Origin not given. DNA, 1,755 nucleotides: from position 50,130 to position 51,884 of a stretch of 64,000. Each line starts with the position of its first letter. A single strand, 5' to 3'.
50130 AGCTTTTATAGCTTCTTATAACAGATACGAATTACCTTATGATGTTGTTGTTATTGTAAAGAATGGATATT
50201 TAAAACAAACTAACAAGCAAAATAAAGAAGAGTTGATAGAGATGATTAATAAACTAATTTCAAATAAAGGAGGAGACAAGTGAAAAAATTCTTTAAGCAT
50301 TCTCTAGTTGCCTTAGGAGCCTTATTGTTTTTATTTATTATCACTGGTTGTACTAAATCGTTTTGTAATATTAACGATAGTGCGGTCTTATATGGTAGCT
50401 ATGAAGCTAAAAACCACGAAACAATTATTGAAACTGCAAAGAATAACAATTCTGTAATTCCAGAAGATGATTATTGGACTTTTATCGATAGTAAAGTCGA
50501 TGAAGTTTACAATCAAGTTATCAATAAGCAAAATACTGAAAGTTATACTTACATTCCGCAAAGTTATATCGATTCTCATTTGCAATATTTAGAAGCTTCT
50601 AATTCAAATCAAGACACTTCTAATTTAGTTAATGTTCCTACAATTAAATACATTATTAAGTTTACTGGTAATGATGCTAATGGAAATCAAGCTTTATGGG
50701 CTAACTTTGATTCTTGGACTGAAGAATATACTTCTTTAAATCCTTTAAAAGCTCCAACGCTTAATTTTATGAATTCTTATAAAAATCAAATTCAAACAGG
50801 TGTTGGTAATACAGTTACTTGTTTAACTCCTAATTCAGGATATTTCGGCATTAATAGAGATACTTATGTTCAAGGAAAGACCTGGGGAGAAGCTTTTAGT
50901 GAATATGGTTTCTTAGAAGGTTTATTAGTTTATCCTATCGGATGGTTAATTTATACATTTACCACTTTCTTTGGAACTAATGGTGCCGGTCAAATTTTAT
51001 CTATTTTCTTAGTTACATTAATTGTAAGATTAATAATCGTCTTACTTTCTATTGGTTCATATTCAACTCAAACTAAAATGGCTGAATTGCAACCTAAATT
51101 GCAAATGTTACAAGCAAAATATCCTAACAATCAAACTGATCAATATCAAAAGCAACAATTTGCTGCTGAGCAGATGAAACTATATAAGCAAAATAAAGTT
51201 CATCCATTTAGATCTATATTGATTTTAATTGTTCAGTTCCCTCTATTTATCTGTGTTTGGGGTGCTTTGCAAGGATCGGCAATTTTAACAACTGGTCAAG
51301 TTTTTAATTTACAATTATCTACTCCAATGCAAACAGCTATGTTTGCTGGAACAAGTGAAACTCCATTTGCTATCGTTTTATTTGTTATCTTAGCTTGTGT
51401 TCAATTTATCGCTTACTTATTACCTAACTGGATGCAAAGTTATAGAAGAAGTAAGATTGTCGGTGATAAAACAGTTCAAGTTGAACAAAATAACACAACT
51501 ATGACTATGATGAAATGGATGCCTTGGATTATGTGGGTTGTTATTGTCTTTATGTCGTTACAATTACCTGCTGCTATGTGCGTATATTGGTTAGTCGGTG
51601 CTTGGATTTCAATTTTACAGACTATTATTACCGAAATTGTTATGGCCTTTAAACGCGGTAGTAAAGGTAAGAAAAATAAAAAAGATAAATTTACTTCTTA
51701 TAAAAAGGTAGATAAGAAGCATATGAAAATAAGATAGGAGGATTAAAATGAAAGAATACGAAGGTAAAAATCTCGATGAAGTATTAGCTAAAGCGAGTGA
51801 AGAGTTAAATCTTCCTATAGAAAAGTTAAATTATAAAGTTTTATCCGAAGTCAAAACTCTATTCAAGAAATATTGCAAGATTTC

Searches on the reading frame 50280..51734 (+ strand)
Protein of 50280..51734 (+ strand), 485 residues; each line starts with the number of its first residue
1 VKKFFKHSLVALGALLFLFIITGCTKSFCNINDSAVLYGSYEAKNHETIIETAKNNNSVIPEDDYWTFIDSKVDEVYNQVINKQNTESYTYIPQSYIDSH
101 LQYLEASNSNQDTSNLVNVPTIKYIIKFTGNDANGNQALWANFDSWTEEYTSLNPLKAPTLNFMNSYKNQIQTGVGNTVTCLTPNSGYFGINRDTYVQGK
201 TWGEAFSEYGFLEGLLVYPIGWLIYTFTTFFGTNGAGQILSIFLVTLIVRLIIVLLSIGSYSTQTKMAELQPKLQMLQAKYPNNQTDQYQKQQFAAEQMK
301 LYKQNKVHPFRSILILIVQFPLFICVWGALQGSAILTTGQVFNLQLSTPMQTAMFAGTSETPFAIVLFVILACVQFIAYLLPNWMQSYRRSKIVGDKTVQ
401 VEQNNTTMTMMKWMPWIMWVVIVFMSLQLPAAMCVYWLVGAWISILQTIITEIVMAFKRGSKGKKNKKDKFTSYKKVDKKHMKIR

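Call 73: search_protein_families(library=pfam, proteins=[window:50280-51734:+], max_evalue=0.00001)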
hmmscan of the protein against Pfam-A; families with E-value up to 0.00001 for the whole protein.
window:50280-51734:+ (485 aa): 1 family
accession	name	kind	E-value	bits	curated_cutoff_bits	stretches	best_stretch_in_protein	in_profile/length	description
PF02096.25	60KD_IMP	-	6.6e-31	107.9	35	1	240-451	3-161/163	60Kd inner membrane protein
